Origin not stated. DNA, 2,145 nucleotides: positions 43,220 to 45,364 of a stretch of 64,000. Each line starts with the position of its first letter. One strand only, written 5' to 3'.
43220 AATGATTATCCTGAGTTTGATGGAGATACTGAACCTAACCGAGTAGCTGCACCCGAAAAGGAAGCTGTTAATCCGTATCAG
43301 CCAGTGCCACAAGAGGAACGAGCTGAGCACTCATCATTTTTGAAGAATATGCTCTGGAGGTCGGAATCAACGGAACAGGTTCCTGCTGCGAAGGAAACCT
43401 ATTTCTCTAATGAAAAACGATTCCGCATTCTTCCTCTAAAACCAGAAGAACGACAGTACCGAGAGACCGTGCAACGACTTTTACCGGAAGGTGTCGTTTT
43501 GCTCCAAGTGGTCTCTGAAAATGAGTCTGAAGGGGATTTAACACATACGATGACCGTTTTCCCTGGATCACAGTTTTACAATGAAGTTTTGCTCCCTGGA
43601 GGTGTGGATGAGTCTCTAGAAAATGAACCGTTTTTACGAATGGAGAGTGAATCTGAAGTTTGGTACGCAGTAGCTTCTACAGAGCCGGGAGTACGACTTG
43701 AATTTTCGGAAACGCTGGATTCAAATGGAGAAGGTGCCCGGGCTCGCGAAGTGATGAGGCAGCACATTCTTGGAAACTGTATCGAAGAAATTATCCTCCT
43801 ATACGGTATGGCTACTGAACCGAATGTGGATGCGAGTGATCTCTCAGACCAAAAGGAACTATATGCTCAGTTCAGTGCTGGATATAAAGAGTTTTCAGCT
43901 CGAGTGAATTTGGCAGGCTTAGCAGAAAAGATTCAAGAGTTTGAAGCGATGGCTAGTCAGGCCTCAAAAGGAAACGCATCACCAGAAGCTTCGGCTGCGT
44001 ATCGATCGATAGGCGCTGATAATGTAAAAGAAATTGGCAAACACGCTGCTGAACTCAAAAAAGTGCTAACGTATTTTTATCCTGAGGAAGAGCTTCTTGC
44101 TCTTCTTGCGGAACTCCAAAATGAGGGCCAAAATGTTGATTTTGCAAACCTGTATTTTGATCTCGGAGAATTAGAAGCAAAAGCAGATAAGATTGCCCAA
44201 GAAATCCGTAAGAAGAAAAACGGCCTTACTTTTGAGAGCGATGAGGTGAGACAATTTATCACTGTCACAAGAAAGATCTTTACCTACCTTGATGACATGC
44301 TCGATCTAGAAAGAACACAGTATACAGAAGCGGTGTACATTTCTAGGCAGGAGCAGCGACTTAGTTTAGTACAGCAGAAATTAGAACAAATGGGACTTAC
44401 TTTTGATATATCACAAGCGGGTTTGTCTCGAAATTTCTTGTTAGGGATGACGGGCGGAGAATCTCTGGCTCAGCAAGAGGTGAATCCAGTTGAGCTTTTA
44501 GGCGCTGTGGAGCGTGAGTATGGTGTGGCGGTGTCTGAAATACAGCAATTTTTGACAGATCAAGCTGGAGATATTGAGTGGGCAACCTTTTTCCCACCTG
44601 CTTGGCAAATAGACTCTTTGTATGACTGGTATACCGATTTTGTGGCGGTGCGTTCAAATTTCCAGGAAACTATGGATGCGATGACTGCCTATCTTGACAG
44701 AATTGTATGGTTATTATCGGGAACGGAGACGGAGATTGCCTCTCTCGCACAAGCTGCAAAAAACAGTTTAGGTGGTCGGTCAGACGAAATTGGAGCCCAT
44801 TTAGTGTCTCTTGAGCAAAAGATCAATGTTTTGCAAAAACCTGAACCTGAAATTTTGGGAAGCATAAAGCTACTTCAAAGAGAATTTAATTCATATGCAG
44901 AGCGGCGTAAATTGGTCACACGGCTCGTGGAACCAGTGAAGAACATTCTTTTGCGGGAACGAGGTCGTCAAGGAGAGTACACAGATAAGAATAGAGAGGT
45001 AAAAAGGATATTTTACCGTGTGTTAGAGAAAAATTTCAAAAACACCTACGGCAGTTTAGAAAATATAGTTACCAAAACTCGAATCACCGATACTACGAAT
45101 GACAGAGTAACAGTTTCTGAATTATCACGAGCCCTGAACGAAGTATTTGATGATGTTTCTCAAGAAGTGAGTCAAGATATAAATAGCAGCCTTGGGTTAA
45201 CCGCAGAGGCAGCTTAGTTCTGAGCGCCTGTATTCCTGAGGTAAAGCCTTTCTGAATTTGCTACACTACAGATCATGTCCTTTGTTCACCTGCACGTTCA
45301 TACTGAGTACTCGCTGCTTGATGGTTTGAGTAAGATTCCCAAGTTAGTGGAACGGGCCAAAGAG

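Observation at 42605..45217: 870-aa acidic ORFan inserted in the conserved gatCAB-dnaE backbone, start overlapping the gatB stop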

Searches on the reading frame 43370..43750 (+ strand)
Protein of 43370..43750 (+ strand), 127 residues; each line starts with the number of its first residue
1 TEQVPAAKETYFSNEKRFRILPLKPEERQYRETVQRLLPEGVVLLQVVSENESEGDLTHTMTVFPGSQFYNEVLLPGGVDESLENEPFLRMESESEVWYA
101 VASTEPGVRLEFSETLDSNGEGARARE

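Call 52: search_protein_families(library=pfam, proteins=[window:43370-43750:+], max_evalue=0.1)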
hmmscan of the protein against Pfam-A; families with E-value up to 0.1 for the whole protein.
window:43370-43750:+ (127 aa): 0 families

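Call 55: search_solved_structures(query=window:43370-43750:+, max_evalue=10, show_alignments=2)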
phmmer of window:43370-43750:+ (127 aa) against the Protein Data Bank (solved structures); distinct sequences matched with E-value up to 10: 1.
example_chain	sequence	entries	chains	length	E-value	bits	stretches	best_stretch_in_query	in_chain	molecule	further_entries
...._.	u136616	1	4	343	0.79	13.2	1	27-95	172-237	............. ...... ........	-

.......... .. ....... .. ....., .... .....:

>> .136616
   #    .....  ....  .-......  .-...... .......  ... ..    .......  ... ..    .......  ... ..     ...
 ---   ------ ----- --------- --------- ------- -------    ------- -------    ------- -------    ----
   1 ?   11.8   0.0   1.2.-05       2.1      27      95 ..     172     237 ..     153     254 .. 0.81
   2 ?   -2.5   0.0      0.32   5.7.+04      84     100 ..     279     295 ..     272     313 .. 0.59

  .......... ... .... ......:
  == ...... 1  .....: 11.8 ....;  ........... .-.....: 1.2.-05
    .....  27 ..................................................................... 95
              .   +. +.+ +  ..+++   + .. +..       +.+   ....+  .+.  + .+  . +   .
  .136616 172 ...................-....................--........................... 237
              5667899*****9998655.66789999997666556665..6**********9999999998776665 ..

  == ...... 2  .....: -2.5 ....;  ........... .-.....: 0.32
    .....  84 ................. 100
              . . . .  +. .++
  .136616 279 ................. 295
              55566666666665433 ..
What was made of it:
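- On SpaA / Cna-B-type prealbumin-like surface-protein domain: PDB search found no SpaA or Cna-B chain (call 55).
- Closest known: SpaA / prealbumin-like fold domain. Different: No SpaA or Cna-B chain appears in the PDB search (call 55).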

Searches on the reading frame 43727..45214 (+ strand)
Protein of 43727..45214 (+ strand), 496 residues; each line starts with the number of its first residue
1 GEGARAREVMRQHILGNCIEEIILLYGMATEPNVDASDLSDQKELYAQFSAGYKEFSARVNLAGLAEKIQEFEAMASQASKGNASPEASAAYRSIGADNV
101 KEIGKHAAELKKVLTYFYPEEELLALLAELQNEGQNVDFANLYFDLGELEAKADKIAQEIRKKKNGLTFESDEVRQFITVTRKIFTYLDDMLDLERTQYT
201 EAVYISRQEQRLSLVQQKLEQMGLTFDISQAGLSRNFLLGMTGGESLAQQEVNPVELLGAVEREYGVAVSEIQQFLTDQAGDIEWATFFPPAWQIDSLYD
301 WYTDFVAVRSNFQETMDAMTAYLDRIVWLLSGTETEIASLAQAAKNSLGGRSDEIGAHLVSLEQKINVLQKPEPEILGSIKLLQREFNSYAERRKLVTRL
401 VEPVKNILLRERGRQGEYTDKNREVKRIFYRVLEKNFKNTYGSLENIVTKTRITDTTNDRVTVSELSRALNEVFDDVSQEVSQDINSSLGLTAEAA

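Call 56: search_solved_structures(query=window:43727-45214:+, max_evalue=10)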
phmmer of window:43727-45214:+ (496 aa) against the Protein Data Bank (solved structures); distinct sequences matched with E-value up to 10: 1.
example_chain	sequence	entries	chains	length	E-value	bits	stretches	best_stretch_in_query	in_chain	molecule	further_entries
7lb8_U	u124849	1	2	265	2.3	10.5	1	198-268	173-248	Iron(3+)-hydroxamate import ATP-binding protein FhuC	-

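Call 65: predict_structure(protein=window:43727-45214:+)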
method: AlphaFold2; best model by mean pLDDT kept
length: 496 residues; sequences in the alignment: 1
mean_pLDDT: 44.2   pTM: 0.26
mean pLDDT of the five models: 44.2, 39.4, 36.6, 35.1, 34.8
residues with pLDDT >= 90: 0; 70-90: 43; 50-70: 103; < 50: 350
segments of 3 or more residues with pLDDT < 50: 1-80, 82-100, 106-111, 113-219, 221-311, 397-426, 454-458, 492-496
pLDDT, mean of each block of 10 residues (from residue 1): 32 34 30 32 31 30 38 42 39 42 49 45 37 26 30 39 34 43 46 36 30 44 37 32 31 35 36 35 27 30 39 59 71 68 67 67 72 70 71 53 40 35 48 54 54 50 57 65 60 41
secondary structure, 60 per line:
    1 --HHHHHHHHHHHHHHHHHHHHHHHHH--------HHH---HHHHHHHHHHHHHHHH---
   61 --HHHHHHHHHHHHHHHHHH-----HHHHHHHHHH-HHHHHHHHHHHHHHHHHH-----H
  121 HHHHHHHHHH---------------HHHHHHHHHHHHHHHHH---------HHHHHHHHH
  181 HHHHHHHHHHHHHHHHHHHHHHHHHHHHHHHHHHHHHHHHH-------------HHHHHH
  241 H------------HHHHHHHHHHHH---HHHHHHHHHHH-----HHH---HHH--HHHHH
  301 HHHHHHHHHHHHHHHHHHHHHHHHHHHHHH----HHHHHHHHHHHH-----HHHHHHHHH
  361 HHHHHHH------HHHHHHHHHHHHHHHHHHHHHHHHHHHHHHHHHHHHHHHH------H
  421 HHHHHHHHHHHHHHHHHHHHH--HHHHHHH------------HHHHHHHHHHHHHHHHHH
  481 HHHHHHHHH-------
elements in order: H3-27 H42-57 H63-80 H86-95 H97-114 H120-130 H146-162 H172-221 H235-241 H254-265 H269-279 H296-330 H335-346 H352-367 H374-413 H420-441 H444-450 H463-489

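Call 68: fold_search(model_id=the predicted structure, library=pdb)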
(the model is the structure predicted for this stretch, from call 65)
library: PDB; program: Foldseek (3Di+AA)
matches with E <= 10: 60; with E <= 0.001: 0
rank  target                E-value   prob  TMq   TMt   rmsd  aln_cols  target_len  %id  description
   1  3s84_A                2.0e+00  0.11  0.10  0.19  35.4       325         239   14  Dimeric apoA-IV (released 2012-05-16)
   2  2qzg_B                2.1e+00  0.91  0.13  0.59   3.8        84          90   17  Crystal structure of unknown function protein MMP1188 (released 2007-09-04)
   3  4zsv_A                2.9e+00  0.41  0.13  0.20   5.4       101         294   13  Structure of a fusion protein with a helix linker, 2ARH-3-3KAW-1.0 (released 2015-08-19)
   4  8soi_C                3.5e+00  0.13  0.12  0.25  22.8       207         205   10  Structure of human ULK1 complex core (2:1:1 stoichiometry) (released 2023-06-21)
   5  4x3n_B                3.5e+00  0.11  0.11  0.17  18.4       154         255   13  Crystal structure of 34 kDa F-actin bundling protein from Dictyostelium discoideum (released 2015-09-16)
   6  1fio                  3.5e+00  0.07  0.09  0.20  26.0       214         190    8  CRYSTAL STRUCTURE OF YEAST T-SNARE PROTEIN SSO1 (released 2000-10-11)
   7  2qzg_A                3.7e+00  0.72  0.13  0.57   3.9        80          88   18  Crystal structure of unknown function protein MMP1188 (released 2007-09-04)
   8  1lvf_A                3.9e+00  0.12  0.09  0.28  17.2       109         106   16  syntaxin 6 (released 2002-07-17)
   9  4p1n_B                4.2e+00  0.09  0.11  0.23  24.0       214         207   10  Crystal structure of Atg1-Atg13 complex (released 2014-05-07)
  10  1x8z_B                4.4e+00  0.69  0.15  0.46   5.7       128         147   10  Crystal structure of a pectin methylesterase inhibitor from Arabidopsis thaliana (released 2004-12-28)
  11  3kav_A                4.6e+00  0.33  0.13  0.44   5.3        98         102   12  Crystal Structure of THE MUTANT (L80M) PA2107 PROTEIN from Pseudomonas aeruginosa, Northeast Structural Genomics Conso (released 2009-10-27)
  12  3kaw_A                4.8e+00  0.28  0.13  0.44   5.5       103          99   16  Crystal Structure of PA2107 PROTEIN from Pseudomonas aeruginosa, Northeast Structural Genomics Consortium Target PaR19 (released 2009-10-27)
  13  4j2c_C                5.0e+00  0.10  0.09  0.28  17.2       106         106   16  GARP-SNARE Interaction (released 2013-12-25)
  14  5m4y_C                5.0e+00  0.08  0.10  0.22  23.7       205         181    7  Crystal structure of the Sec3/Sso2 complex at 2.20 angstrom resolution (released 2017-02-08)
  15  3kaw_B                5.5e+00  0.23  0.13  0.44   5.5       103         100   16  Crystal Structure of PA2107 PROTEIN from Pseudomonas aeruginosa, Northeast Structural Genomics Consortium Target PaR19 (released 2009-10-27)
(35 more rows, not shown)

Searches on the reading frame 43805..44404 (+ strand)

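Call 33: search_protein_families(library=pfam, proteins=[window:43805-44404:+], max_evalue=10)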
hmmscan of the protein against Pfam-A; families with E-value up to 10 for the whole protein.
window:43805-44404:+ (200 aa): 1 family
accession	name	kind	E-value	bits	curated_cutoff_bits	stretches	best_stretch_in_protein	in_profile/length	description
PF07361.16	Cytochrom_B562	-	0.37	11.9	30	1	22-67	8-58/102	Cytochrome b562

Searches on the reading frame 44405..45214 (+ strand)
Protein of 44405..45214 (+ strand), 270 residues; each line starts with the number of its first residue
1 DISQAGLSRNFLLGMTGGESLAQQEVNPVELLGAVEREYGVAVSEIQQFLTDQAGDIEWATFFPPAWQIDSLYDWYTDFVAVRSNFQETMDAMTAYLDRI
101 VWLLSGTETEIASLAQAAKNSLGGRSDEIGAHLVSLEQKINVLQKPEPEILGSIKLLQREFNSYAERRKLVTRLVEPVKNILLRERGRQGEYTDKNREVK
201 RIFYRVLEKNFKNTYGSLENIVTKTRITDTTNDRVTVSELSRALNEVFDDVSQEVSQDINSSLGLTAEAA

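Call 33: search_protein_families(library=pfam, proteins=[window:44405-45214:+], max_evalue=10)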
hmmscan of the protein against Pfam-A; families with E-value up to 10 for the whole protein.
window:44405-45214:+ (270 aa): 2 families
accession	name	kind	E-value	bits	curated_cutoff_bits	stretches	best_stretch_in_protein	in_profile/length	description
PF06248.19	Zw10_N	-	0.0002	22.3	26.3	1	211-268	16-68/93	Centromere/kinetochore Zw10 N-terminal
PF24073.1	DUF7365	-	0.13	12.8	27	1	135-181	37-83/101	Coiled-coil region of unknown function (DUF7365)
